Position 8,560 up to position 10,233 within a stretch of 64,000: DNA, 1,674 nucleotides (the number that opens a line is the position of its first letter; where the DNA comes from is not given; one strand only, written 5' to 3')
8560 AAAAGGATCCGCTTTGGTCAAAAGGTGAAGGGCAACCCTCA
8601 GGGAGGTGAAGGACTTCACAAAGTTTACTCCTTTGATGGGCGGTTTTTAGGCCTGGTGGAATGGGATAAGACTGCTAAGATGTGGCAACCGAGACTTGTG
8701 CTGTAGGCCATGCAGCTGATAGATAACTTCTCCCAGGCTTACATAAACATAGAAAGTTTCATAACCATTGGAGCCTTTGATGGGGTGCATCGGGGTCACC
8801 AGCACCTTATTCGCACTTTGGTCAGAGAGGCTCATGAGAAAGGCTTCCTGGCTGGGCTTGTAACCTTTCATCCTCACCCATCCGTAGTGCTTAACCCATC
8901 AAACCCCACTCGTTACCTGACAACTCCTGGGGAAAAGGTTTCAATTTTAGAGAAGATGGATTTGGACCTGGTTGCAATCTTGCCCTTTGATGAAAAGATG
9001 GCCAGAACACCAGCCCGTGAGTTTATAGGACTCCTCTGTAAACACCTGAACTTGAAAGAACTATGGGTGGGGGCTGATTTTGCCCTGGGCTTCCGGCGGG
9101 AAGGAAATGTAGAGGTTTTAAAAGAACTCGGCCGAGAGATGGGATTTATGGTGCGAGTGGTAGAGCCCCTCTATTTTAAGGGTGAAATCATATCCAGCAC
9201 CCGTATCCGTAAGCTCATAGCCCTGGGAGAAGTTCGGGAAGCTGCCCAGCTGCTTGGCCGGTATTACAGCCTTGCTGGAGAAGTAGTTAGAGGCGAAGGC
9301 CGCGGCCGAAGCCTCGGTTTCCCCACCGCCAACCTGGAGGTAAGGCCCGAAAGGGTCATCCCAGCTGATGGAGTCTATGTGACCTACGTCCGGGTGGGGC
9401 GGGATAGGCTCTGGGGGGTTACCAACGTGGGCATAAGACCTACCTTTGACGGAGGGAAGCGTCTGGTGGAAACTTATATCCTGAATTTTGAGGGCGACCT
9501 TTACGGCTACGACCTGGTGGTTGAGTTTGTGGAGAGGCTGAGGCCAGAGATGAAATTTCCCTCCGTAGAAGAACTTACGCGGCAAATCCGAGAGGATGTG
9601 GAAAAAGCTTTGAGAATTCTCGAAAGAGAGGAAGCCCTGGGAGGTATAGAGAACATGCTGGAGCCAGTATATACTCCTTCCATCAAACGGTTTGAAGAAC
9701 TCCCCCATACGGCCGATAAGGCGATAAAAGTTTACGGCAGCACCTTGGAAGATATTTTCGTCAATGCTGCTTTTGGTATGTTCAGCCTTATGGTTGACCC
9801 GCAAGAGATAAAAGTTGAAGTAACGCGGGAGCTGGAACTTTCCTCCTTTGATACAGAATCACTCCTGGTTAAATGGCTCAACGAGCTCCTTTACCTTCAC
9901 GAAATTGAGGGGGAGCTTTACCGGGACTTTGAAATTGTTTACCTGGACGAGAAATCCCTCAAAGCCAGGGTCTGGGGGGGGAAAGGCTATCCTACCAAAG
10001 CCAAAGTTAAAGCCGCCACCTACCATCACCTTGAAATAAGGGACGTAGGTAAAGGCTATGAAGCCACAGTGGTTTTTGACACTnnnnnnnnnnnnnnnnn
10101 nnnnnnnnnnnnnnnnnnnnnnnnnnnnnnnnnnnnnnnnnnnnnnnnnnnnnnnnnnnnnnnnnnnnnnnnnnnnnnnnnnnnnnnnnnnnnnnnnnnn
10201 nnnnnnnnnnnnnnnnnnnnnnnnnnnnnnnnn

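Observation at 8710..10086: RibF (FAD synthetase/riboflavin kinase) fused in frame to a complete archease domain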

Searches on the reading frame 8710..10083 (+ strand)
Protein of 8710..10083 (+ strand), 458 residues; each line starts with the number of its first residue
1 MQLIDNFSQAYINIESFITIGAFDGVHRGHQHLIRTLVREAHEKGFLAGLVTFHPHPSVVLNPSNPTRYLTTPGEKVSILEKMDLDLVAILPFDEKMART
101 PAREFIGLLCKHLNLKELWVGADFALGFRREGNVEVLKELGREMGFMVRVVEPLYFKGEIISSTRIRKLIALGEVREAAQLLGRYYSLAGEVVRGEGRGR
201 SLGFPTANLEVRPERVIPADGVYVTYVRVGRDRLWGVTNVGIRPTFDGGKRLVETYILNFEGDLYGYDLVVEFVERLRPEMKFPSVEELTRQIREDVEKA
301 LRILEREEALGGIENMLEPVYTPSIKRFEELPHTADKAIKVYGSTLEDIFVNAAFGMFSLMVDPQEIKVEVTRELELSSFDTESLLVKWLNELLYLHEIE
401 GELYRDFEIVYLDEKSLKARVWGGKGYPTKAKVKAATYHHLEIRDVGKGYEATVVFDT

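Call 3: search_protein_families(library=pfam, proteins=[window:8710-10083:+], max_evalue=0.01)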
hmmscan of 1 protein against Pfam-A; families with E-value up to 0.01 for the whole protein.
window:8710-10083:+ (458 aa): 4 families
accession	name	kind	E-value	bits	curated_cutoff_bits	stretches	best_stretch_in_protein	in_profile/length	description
PF06574.18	FAD_syn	-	3.1e-45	154.3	27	1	15-165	7-158/158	FAD synthetase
PF01687.23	Flavokinase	-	1.4e-44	151.7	19.6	1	182-304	1-124/124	Riboflavin kinase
PF01951.21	Archease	-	1.9e-36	125.8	25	1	328-457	1-135/136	Archease protein family (MTH1598/TM1083)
PF01467.32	CTP_transf_like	-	2e-05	25.3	21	1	18-168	1-132/133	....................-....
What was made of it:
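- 8752..9204 (+): FMN adenylyltransferase module (FAD_syn, aa 15-165) with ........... and ISSTRIR motifs. Pfam 3e-45 (call 3).
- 9253..9621 (+): Riboflavin kinase module (Flavokinase, aa 182-304) with the GFPTANL motif and E254. Pfam 1e-44 (call 3).
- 9691..10083 (+): Archease domain (aa 328-458), ending at the protein C-terminus. Pfam 1.9e-36, full-length match (call 3).
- On Archease (PF01951 / MTH1598-TM1083 family): PF01951 at 1.9e-36, 125.8 bits against a cut-off of 25, profile positions 1-135 of 136 (call 3).
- On Bifunctional RibF / type I FAD synthetase: PF06574 at 3e-45 and PF01687 at 1e-44 (call 3).
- Checked: Pfam hits (call 3): FAD_syn at residues 15-165 (3e-45), Flavokinase at 182-304 (1e-44), and Archease PF01951 at 328-457 (1.9e-36, profile positions 1-135 of 136).
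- The Pfam match is full-length (call 3).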

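Call 4: search_protein_families(library=ncbifam, proteins=[window:8710-10083:+], max_evalue=0.01)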
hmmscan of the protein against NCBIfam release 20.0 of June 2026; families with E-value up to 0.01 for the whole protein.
window:8710-10083:+ (458 aa): 11 families
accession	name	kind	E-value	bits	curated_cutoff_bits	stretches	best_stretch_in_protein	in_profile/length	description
NF004160.0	PRK05627.1-3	equivalog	5.1e-95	317.8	295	1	15-308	16-323/325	bifunctional riboflavin kinase/FAD synthetase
NF004162.0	PRK05627.1-5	equivalog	8.6e-84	281.5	241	1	11-305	10-300/304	bifunctional riboflavin kinase/FAD synthetase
NF004159.0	PRK05627.1-2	equivalog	1.9e-83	280.2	306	1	4-308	5-311/326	bifunctional riboflavin kinase/FAD synthetase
NF004163.0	PRK05627.1-6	equivalog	3.5e-75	253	315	1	13-306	15-309/313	bifunctional riboflavin kinase/FAD synthetase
TIGR00083.1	ribF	equivalog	2e-74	250.6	184.35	1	18-305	2-290/290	riboflavin biosynthesis protein RibF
NF004161.0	PRK05627.1-4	equivalog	6.1e-71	239.1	461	1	16-307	20-314/324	bifunctional riboflavin kinase/FAD synthetase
NF004158.0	PRK05627.1-1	equivalog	1.2e-57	195.6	396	1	4-301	6-301/304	bifunctional riboflavin kinase/FAD synthetase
NF001617.0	PRK00407.1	equivalog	1.1e-30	106.5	126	1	326-457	2-138/139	hypothetical protein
NF045965.1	RibF_rel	equivalog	6.7e-20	71.7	200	1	14-278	12-256/279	FAD synthase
NF005518.0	PRK07143.1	equivalog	8.5e-20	71.3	232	1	7-278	7-252/281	hypothetical protein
TIGR00125.1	cyt_tran_rel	domain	0.0014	18.8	27.7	1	18-52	3-34/65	adenylyltransferase/cytidyltransferase family protein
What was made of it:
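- On Bifunctional RibF / type I FAD synthetase: NF004160 scores 317.8 against 295, and TIGR00083 scores 250.6 against 184 (call 4).
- Checked: The NCBIfam RibF equivalog NF004160 scores 317.8 against a cut-off of 295 (call 4).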

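Call 5: find_homologous_proteins(query=window:8710-10083:+, max_evalue=1e-10)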
Query window:8710-10083:+ (458 aa): 5141 proteins with E <= 1e-10 among 8000 candidates; the best 120 are listed.
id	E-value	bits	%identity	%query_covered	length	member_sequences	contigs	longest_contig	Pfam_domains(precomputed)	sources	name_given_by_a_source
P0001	0.0e+0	1024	100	100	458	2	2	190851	PF01687.24,PF01951.22,PF01467.33,PF06574.19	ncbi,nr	ncbi:MAG: bifunctional riboflavin kinase/FAD synthetase [Anaerolineae bacterium]|nr:bifunctional rib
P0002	2.2e-279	945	91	100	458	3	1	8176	PF01687.24,PF01951.22,PF06574.19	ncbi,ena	-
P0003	5.0e-274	927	89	100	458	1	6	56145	PF01687.24,PF01951.22,PF01467.33,PF06574.19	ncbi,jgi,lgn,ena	-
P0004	1.1e-270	916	88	100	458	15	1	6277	PF01687.24,PF01951.22,PF06574.19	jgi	-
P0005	1.4e-233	794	74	100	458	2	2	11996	PF01687.24,PF01951.22,PF06574.19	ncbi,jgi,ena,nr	ncbi:MAG: hypothetical protein DRI61_02740 [Chloroflexi bacterium]|nr:MAG: hypothetical protein DRI6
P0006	5.0e-231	785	75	100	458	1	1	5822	PF01687.24,PF01951.22,PF06574.19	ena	-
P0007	2.0e-215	734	70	100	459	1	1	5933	PF01687.24,PF01951.22,PF06574.19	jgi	-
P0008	1.5e-168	579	59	100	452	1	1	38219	PF01687.24,PF01951.22,PF06574.19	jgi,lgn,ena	-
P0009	4.3e-162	558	57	100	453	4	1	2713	PF01687.24,PF01951.22,PF06574.19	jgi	jgi:riboflavin kinase/FMN adenylyltransferase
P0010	3.2e-161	555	58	100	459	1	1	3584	PF01687.24,PF01951.22,PF06574.19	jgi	-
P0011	2.0e-149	516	53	100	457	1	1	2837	PF01687.24,PF01951.22,PF06574.19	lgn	-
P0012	5.3e-146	505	54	100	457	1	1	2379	PF01687.24,PF01951.22,PF06574.19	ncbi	ncbi:MAG: bifunctional riboflavin kinase/FAD synthetase [Anaerolineae bacterium]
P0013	2.1e-145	503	53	100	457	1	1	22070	PF01687.24,PF01951.22,PF06574.19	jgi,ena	jgi:riboflavin kinase/FMN adenylyltransferase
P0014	4.2e-145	502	49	100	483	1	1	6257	PF01687.24,PF01951.22,PF06574.19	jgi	-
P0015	5.1e-145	502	52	100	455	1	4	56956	PF01687.24,PF01951.22,PF06574.19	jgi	jgi:riboflavin kinase/FMN adenylyltransferase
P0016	1.3e-144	501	54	100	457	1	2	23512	PF01687.24,PF01951.22,PF06574.19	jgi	jgi:riboflavin kinase/FMN adenylyltransferase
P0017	1.7e-144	500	53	100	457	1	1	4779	PF01687.24,PF01951.22,PF06574.19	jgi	jgi:riboflavin kinase/FMN adenylyltransferase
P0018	4.5e-144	499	53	100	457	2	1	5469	PF01687.24,PF01951.22,PF06574.19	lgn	-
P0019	2.5e-143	496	53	100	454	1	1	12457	PF01687.24,PF01951.22,PF06574.19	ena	-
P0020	2.9e-143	496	52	100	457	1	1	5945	PF01687.24,PF01951.22,PF06574.19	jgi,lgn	-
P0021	6.4e-143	495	51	100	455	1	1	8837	PF01687.24,PF01951.22,PF06574.19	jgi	jgi:riboflavin kinase/FMN adenylyltransferase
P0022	8.5e-143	495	53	100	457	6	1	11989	PF01687.24,PF01951.22,PF06574.19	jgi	jgi:riboflavin kinase/FMN adenylyltransferase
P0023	2.3e-142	493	53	100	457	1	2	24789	PF01687.24,PF01951.22,PF06574.19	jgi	jgi:riboflavin kinase/FMN adenylyltransferase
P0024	2.5e-142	493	51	100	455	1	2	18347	PF01687.24,PF01951.22,PF06574.19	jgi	jgi:riboflavin kinase/FMN adenylyltransferase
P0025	2.8e-142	493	51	100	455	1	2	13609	PF01687.24,PF01951.22,PF06574.19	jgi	jgi:riboflavin kinase/FMN adenylyltransferase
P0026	3.5e-142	493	51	100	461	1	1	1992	PF01687.24,PF01951.22,PF06574.19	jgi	jgi:riboflavin kinase/FMN adenylyltransferase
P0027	6.4e-142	492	52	100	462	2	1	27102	PF01687.24,PF01951.22,PF06574.19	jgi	jgi:riboflavin kinase/FMN adenylyltransferase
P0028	1.5e-141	490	54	100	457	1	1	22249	PF01687.24,PF01951.22,PF06574.19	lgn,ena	-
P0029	1.7e-141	490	51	100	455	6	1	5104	PF01687.24,PF01951.22,PF06574.19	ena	-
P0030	2.0e-141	490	51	100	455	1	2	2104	PF01687.24,PF01951.22,PF06574.19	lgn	-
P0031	2.5e-141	490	52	100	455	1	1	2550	PF01687.24,PF01951.22,PF06574.19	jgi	jgi:riboflavin kinase/FMN adenylyltransferase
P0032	5.3e-141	489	49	100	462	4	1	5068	PF01687.24,PF01951.22,PF06574.19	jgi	jgi:riboflavin kinase / FMN adenylyltransferase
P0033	6.3e-141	488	52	100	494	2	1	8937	PF01687.24,PF01951.22,PF06574.19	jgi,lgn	jgi:riboflavin kinase/FMN adenylyltransferase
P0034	1.4e-140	487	52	100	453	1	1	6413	PF01687.24,PF01951.22,PF06574.19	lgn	-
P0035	4.4e-140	486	51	100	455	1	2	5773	PF01687.24,PF01951.22,PF06574.19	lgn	-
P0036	4.8e-140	486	52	100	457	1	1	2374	PF01687.24,PF01951.22,PF06574.19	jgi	jgi:riboflavin kinase/FMN adenylyltransferase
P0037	8.4e-140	485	51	100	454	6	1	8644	PF01687.24,PF01951.22,PF06574.19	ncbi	-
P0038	1.0e-139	484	51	100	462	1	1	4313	PF01687.24,PF01951.22,PF06574.19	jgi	jgi:riboflavin kinase/FMN adenylyltransferase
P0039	1.1e-139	484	51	100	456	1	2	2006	PF01687.24,PF01951.22,PF06574.19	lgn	-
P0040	1.1e-139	484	51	100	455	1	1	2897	PF01687.24,PF01951.22,PF06574.19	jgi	jgi:riboflavin kinase / FMN adenylyltransferase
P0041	1.2e-139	484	51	100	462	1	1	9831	PF01687.24,PF01951.22,PF06574.19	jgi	jgi:riboflavin kinase/FMN adenylyltransferase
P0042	1.7e-139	484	51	100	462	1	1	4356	PF01687.24,PF01951.22,PF06574.19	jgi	jgi:riboflavin kinase / FMN adenylyltransferase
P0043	2.2e-139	483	50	100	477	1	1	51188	PF01687.24,PF01951.22,PF06574.19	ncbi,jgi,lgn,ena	-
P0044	2.3e-139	483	51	100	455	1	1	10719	PF01687.24,PF01951.22,PF06574.19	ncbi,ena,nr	ncbi:MAG TPA: bifunctional riboflavin kinase/FAD synthetase [Anaerolineae bacterium]|nr:bifunctional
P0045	2.5e-139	483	51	100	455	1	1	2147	PF01687.24,PF01951.22,PF06574.19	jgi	jgi:riboflavin kinase / FMN adenylyltransferase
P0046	3.2e-139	483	51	100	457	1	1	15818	PF01687.24,PF01951.22,PF06574.19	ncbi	-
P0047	3.3e-139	483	50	100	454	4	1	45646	PF01687.24,PF01951.22,PF06574.19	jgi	-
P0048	4.7e-139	482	52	100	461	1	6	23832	PF01687.24,PF01951.22,PF06574.19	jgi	jgi:riboflavin kinase/FMN adenylyltransferase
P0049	6.7e-139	482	51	100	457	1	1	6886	PF01687.24,PF01951.22,PF06574.19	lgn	-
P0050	8.3e-139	481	51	100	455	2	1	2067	PF01687.24,PF01951.22,PF06574.19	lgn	-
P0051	1.1e-138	481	50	100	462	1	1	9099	PF01687.24,PF01951.22,PF06574.19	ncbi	-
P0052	1.3e-138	481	51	100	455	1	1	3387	PF01687.24,PF01951.22,PF06574.19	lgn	-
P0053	1.5e-138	481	51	100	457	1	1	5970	PF01687.24,PF01951.22,PF06574.19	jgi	jgi:riboflavin kinase/FMN adenylyltransferase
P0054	1.8e-138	480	51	100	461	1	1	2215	PF01687.24,PF01951.22,PF06574.19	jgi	-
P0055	1.9e-138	480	51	100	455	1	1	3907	PF01687.24,PF01951.22,PF06574.19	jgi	-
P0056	3.0e-138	480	53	100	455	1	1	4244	PF01687.24,PF01951.22,PF06574.19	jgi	jgi:riboflavin kinase/FMN adenylyltransferase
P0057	3.3e-138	479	50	100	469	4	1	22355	PF01687.24,PF01951.22,PF06574.19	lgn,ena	-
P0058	5.1e-138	479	50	100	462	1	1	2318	PF01687.24,PF01951.22,PF06574.19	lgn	-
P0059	6.6e-138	478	51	100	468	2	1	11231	PF01687.24,PF01951.22,PF06574.19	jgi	jgi:riboflavin kinase/FMN adenylyltransferase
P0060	1.7e-137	477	50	100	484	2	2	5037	PF01687.24,PF01951.22,PF06574.19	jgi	jgi:riboflavin kinase/FMN adenylyltransferase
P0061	2.1e-137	477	51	100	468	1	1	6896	PF01687.24,PF01951.22,PF06574.19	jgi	jgi:riboflavin kinase/FMN adenylyltransferase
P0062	4.1e-137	476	51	100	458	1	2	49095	PF01687.24,PF01951.22,PF06574.19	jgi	jgi:riboflavin kinase/FMN adenylyltransferase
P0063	5.1e-137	476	50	100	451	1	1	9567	PF01687.24,PF01951.22,PF06574.19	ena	-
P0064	7.1e-137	475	50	100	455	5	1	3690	PF01687.24,PF01951.22,PF06574.19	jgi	jgi:riboflavin kinase/FMN adenylyltransferase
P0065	1.2e-136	474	50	100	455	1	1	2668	PF01687.24,PF01951.22,PF06574.19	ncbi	-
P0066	1.5e-136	474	52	100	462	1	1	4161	PF01687.24,PF01951.22,PF06574.19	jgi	jgi:riboflavin kinase/FMN adenylyltransferase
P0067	1.6e-136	474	49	100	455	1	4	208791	PF01687.24,PF01951.22,PF06574.19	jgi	jgi:riboflavin kinase / FMN adenylyltransferase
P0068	2.0e-136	474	50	100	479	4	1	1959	PF01687.24,PF01951.22,PF06574.19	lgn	-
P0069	2.4e-136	473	50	100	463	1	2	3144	PF01687.24,PF01951.22,PF06574.19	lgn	-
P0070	2.5e-136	473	49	100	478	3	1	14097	PF01687.24,PF01951.22,PF06574.19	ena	-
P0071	4.4e-136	472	50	100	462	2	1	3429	PF01687.24,PF01951.22,PF06574.19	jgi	jgi:riboflavin kinase/FMN adenylyltransferase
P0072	4.6e-136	472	50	100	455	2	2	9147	PF01687.24,PF01951.22,PF06574.19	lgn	-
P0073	5.2e-136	472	50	100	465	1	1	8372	PF01687.24,PF01951.22,PF06574.19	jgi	jgi:riboflavin kinase/FMN adenylyltransferase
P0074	6.5e-136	472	51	100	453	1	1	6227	PF01687.24,PF01951.22,PF06574.19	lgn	-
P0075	8.9e-136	471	51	100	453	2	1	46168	PF01687.24,PF01951.22,PF06574.19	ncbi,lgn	-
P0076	1.1e-135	471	50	100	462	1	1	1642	PF01687.24,PF01951.22,PF06574.19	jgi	jgi:riboflavin kinase/FMN adenylyltransferase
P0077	1.2e-135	471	51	100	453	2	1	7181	PF01687.24,PF01951.22,PF06574.19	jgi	-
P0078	1.4e-135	471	49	100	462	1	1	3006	PF01687.24,PF01951.22,PF06574.19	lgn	-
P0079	1.6e-135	471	48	100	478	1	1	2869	PF01687.24,PF01951.22,PF06574.19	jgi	-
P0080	2.1e-135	470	49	100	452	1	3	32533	PF01687.24,PF01951.22,PF06574.19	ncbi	-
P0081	3.6e-135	469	49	100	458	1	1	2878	PF01687.24,PF01951.22,PF06574.19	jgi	jgi:riboflavin kinase/FMN adenylyltransferase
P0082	3.9e-135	469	50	100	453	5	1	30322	PF01687.24,PF01951.22,PF06574.19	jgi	-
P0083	4.9e-135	469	51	100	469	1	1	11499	PF01687.24,PF01951.22,PF06574.19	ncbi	-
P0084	5.4e-135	469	49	100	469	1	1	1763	PF01687.24,PF01951.22,PF06574.19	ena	-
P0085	5.9e-135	469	51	100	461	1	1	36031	PF01687.24,PF01951.22,PF06574.19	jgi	-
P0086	6.1e-135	469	51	96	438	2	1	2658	PF01687.24,PF01951.22,PF06574.19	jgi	jgi:riboflavin kinase / FMN adenylyltransferase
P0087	7.8e-135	468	49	100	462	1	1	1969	PF01687.24,PF01951.22,PF06574.19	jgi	jgi:riboflavin kinase/FMN adenylyltransferase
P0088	7.8e-135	468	50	100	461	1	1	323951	PF01687.24,PF01951.22,PF06574.19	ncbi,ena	-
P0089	7.8e-135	468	50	100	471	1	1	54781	PF01687.24,PF01951.22,PF06574.19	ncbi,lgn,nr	ncbi:MAG: bifunctional riboflavin kinase/FAD synthetase [Anaerolineae bacterium]|nr:bifunctional rib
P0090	1.0e-134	468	49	100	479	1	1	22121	PF01687.24,PF01951.22,PF06574.19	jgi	jgi:riboflavin kinase/FMN adenylyltransferase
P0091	1.2e-134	468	49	100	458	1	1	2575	PF01687.24,PF01951.22,PF06574.19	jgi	-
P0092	1.6e-134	467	50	100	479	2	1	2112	PF01687.24,PF01951.22,PF06574.19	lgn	-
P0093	1.7e-134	467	49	100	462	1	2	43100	PF01687.24,PF01951.22,PF06574.19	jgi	jgi:riboflavin kinase/FMN adenylyltransferase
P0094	2.1e-134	467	49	100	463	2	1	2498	PF01687.24,PF01951.22,PF06574.19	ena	-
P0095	2.8e-134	467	50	100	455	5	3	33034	PF01687.24,PF01951.22,PF06574.19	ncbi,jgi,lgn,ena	-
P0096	3.6e-134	466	49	100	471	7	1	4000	PF01687.24,PF01951.22,PF06574.19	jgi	jgi:riboflavin kinase/FMN adenylyltransferase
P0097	3.6e-134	466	49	100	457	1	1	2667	PF01687.24,PF01951.22,PF06574.19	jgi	jgi:riboflavin kinase/FMN adenylyltransferase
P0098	3.7e-134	466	50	100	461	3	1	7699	PF01687.24,PF01951.22,PF06574.19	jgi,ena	-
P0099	3.8e-134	466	49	100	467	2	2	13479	PF01687.24,PF01951.22,PF06574.19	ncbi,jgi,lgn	ncbi:MAG: bifunctional riboflavin kinase/FAD synthetase [Anaerolineae bacterium]|jgi:riboflavin kina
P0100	4.3e-134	466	49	100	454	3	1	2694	PF01687.24,PF01951.22,PF06574.19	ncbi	-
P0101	4.8e-134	466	50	100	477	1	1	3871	PF01687.24,PF01951.22,PF06574.19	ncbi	-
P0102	5.4e-134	466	49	100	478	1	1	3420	PF01687.24,PF01951.22,PF06574.19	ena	-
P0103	5.9e-134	465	49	100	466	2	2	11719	PF01687.24,PF01951.22,PF06574.19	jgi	jgi:riboflavin kinase/FMN adenylyltransferase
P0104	6.2e-134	465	50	100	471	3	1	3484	PF01687.24,PF01951.22,PF06574.19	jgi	-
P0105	8.5e-134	465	48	100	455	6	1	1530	PF01687.24,PF01951.22,PF06574.19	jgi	jgi:riboflavin kinase/FMN adenylyltransferase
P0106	8.8e-134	465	49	100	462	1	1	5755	PF01687.24,PF01951.22,PF06574.19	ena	-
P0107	1.0e-133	465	49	100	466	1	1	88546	PF01687.24,PF01951.22,PF06574.19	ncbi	-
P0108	1.2e-133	465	50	100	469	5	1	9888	PF01687.24,PF01951.22,PF06574.19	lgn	-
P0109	1.2e-133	464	49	100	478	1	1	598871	PF01687.24,PF01951.22,PF06574.19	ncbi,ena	-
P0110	1.4e-133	464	50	100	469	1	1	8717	PF01687.24,PF01951.22,PF06574.19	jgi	jgi:riboflavin kinase/FMN adenylyltransferase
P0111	1.7e-133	464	50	100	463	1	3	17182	PF01687.24,PF01951.22,PF06574.19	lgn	-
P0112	1.9e-133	464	51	97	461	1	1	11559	PF01687.24,PF01951.22,PF06574.19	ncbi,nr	ncbi:MAG: bifunctional riboflavin kinase/FAD synthetase [Anaerolineae bacterium]|nr:bifunctional rib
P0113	3.5e-133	463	49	100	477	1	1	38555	PF01687.24,PF01951.22,PF06574.19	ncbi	-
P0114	3.6e-133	463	52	92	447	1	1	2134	PF01687.24,PF01951.22,PF06574.19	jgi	jgi:riboflavin kinase/FMN adenylyltransferase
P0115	3.8e-133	463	49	100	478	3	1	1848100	PF01687.24,PF01951.22,PF06574.19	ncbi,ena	-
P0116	9.4e-133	461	50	100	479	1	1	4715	PF01687.24,PF01951.22,PF06574.19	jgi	jgi:riboflavin kinase/FMN adenylyltransferase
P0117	1.4e-132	461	49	100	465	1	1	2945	PF01687.24,PF01951.22,PF06574.19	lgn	-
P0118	1.6e-132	461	50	100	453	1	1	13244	PF01687.24,PF01951.22,PF06574.19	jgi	jgi:riboflavin kinase/FMN adenylyltransferase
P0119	1.6e-132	461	50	100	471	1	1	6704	PF01687.24,PF01951.22,PF06574.19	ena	-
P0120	1.7e-132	461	49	100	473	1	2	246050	PF01687.24,PF01951.22,PF06574.19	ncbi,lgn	-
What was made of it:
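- Checked: All 120 best homologues carry the three domains (call 5).
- All 120 best homologues are three-domain proteins (call 5). More than 120 clusters from independent sources are fused (call 5).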

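Call 10: find_related_loci(query=window:8710-10083:+, collection=viral_contigs, flank=3000)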
Query window:8710-10083:+ (458 aa) in viral_contigs; peptide patterns used: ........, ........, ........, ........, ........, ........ (x = any residue, [..] = any of these).
10 stretches matched a pattern, but none encodes a relative of the query by tblastn (E <= 1e-3).
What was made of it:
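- Tried and rejected: Viral contigs were scanned for relatives of the fusion and none were found (call 10).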
